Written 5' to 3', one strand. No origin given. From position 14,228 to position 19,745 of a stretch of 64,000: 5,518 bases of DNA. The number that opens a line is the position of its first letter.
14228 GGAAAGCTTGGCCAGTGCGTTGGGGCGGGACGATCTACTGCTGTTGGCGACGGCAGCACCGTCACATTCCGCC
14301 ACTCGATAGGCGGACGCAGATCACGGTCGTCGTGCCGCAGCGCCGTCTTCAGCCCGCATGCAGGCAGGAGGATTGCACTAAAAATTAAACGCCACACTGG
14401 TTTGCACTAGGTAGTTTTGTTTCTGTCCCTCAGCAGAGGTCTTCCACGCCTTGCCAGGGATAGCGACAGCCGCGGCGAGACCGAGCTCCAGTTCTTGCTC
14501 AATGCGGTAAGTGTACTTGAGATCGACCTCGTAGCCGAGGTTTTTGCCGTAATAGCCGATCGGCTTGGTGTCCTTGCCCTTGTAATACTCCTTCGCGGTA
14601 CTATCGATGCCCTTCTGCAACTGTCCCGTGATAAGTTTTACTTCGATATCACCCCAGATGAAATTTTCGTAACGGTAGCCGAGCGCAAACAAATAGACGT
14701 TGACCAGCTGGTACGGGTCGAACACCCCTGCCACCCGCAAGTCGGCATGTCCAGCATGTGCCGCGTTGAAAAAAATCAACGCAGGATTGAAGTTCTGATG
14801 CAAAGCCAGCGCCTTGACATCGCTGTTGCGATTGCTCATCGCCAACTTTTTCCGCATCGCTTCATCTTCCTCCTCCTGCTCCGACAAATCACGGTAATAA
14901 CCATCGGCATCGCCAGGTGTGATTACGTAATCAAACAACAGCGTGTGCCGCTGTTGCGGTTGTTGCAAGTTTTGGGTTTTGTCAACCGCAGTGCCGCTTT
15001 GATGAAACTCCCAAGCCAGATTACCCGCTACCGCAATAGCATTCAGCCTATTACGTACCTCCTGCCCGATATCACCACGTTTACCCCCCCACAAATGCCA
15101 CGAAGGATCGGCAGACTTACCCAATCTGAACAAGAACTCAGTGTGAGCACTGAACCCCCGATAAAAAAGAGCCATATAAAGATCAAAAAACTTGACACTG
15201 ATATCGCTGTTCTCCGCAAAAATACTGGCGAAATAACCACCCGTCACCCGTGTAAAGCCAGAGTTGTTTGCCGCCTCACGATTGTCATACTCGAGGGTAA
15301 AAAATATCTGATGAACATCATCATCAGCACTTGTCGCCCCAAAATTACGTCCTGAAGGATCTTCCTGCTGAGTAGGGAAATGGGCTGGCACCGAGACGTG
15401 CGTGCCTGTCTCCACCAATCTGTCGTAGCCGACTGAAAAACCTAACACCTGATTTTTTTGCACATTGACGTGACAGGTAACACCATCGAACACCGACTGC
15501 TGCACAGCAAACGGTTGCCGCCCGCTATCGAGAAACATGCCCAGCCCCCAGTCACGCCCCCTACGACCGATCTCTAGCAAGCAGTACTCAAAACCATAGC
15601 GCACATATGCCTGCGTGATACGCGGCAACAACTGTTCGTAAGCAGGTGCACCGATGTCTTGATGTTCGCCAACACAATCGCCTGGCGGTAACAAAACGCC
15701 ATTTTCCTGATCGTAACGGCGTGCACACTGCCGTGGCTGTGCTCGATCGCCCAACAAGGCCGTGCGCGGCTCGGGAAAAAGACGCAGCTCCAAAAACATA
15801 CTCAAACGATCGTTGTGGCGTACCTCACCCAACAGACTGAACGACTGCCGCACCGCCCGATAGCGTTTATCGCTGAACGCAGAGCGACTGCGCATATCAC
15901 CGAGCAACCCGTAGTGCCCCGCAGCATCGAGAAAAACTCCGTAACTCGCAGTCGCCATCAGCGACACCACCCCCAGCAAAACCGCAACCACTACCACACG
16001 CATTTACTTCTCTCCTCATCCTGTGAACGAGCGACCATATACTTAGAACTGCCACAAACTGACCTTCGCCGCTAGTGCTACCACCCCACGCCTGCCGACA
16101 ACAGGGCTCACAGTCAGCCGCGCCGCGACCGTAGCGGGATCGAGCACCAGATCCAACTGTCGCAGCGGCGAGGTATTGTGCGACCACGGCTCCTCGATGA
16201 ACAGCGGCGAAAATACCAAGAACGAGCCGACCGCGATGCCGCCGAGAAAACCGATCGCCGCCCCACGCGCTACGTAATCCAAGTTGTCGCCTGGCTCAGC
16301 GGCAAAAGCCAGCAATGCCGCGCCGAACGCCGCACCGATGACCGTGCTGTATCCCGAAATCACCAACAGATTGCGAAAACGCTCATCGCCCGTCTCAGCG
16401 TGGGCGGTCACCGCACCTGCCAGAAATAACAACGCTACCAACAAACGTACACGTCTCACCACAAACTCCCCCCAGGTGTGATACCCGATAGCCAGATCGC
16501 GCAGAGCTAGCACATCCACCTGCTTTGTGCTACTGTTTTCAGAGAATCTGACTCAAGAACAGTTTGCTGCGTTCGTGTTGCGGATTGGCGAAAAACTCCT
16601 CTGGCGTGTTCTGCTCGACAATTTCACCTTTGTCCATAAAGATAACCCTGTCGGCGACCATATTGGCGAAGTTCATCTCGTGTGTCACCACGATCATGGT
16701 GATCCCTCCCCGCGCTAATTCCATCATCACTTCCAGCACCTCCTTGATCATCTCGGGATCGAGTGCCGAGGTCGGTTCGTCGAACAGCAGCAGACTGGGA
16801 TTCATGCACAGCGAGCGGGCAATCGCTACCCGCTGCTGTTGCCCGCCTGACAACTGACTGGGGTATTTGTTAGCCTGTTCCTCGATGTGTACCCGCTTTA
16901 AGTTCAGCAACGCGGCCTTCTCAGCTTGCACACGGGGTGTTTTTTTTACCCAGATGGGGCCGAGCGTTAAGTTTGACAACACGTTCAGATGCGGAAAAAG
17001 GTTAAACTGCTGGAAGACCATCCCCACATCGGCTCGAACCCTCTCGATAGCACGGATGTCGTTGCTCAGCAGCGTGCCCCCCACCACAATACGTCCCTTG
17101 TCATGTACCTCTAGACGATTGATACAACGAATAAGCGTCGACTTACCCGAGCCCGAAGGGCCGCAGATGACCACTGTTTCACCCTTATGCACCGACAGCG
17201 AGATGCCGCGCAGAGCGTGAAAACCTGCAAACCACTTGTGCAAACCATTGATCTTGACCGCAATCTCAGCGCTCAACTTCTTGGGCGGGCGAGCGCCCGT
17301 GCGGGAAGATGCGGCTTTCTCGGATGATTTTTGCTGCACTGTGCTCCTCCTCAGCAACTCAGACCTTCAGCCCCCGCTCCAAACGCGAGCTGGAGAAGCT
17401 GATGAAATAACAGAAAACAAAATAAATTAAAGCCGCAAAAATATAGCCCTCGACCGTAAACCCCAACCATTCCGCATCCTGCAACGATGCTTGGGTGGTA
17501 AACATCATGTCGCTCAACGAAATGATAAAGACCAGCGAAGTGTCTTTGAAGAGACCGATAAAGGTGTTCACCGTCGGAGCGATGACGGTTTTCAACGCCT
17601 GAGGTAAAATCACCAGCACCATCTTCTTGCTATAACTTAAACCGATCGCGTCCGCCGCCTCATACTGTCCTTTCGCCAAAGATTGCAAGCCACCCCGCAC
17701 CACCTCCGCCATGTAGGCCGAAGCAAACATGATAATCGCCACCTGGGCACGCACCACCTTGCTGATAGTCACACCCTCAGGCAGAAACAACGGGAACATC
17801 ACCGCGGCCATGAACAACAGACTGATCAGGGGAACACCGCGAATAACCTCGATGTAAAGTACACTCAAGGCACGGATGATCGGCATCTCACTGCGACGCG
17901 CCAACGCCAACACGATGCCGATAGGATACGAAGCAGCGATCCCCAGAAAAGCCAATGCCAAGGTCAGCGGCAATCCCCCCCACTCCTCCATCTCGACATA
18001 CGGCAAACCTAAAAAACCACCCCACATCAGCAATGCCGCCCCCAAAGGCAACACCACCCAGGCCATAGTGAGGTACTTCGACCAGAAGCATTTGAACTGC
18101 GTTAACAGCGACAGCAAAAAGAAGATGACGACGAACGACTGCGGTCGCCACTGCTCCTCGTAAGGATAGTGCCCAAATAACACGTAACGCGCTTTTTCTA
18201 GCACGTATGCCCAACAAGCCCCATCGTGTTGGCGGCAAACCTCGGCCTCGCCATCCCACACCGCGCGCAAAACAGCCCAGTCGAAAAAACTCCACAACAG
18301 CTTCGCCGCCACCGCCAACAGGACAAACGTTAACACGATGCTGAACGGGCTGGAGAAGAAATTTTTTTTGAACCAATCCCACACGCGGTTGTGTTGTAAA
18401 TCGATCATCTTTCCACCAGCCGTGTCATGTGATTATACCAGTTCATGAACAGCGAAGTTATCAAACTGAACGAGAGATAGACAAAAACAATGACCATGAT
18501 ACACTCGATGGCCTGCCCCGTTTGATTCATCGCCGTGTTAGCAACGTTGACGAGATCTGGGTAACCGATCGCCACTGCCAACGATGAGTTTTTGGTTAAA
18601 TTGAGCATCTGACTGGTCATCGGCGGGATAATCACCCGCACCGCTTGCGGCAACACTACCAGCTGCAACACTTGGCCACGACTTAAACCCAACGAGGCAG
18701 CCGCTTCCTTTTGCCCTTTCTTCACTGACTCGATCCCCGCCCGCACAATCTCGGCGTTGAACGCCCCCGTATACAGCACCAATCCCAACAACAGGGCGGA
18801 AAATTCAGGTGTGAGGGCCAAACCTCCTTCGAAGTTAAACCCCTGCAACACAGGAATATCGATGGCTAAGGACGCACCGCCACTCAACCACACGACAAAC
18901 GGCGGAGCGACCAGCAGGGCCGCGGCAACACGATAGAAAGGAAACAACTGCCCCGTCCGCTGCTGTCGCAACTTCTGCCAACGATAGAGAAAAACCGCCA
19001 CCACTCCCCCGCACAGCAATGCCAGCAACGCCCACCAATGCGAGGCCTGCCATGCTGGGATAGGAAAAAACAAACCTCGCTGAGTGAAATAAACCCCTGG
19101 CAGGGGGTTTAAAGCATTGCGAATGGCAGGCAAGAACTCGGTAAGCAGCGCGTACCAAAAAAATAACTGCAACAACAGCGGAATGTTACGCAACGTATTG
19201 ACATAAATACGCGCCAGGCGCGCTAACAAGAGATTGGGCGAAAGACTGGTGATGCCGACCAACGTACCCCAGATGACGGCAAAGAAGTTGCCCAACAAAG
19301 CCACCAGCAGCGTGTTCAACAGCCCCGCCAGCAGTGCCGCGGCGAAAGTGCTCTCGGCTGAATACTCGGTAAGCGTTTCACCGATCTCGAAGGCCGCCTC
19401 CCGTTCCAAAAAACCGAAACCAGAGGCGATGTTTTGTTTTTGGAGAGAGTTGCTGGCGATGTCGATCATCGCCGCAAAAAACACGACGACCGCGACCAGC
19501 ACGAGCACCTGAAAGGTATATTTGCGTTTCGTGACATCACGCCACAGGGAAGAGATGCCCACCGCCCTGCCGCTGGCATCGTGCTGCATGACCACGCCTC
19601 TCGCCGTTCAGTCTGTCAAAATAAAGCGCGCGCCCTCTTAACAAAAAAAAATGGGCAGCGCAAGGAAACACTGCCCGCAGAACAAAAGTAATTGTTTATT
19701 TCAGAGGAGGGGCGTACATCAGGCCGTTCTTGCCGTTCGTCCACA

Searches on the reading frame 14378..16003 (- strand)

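Call 3: search_protein_families(library=pfam, proteins=[window:14378-16003:-], max_evalue=1)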
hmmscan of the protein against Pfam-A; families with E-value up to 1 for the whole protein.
window:14378-16003:- (541 aa): 0 families

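Call 4: search_protein_families(library=ncbifam, proteins=[window:14378-16003:-], max_evalue=1)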
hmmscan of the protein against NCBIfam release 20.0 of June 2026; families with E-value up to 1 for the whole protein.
window:14378-16003:- (541 aa): 1 family
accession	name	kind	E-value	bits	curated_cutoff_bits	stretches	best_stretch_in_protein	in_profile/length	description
TIGR04551.1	TIGR04551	subfamily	0.00093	18.2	300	1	131-235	126-220/519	TIGR04551 family protein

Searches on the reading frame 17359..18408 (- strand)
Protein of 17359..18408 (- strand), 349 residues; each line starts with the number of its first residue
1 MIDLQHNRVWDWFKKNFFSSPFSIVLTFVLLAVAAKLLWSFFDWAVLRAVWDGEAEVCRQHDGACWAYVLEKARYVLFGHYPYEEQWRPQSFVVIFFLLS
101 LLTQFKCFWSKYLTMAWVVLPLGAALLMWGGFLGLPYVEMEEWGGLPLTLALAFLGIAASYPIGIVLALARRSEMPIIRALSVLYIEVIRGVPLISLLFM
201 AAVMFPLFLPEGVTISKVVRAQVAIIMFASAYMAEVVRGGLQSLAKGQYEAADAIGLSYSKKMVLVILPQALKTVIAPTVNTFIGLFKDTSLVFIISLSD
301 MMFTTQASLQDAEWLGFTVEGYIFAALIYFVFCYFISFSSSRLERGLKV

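Call 83: search_protein_families(library=pfam, proteins=[window:17359-18408:-], max_evalue=0.00001)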
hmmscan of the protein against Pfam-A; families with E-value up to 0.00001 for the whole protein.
window:17359-18408:- (349 aa): 1 family
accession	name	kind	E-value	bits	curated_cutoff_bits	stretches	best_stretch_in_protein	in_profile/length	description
PF00528.27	BPD_transp_1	-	7.3e-20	71.9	26.4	1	161-348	2-183/184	Binding-protein-dependent transport system inner membrane component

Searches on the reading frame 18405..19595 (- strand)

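Call 83: search_protein_families(library=pfam, proteins=[window:18405-19595:-], max_evalue=0.00001)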
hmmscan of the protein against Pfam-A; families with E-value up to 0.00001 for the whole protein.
window:18405-19595:- (396 aa): 1 family
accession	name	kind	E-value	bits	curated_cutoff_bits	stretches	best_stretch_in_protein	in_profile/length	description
PF00528.27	BPD_transp_1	-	3.1e-14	53.6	26.4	1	227-388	33-179/184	Binding-protein-dependent transport system inner membrane component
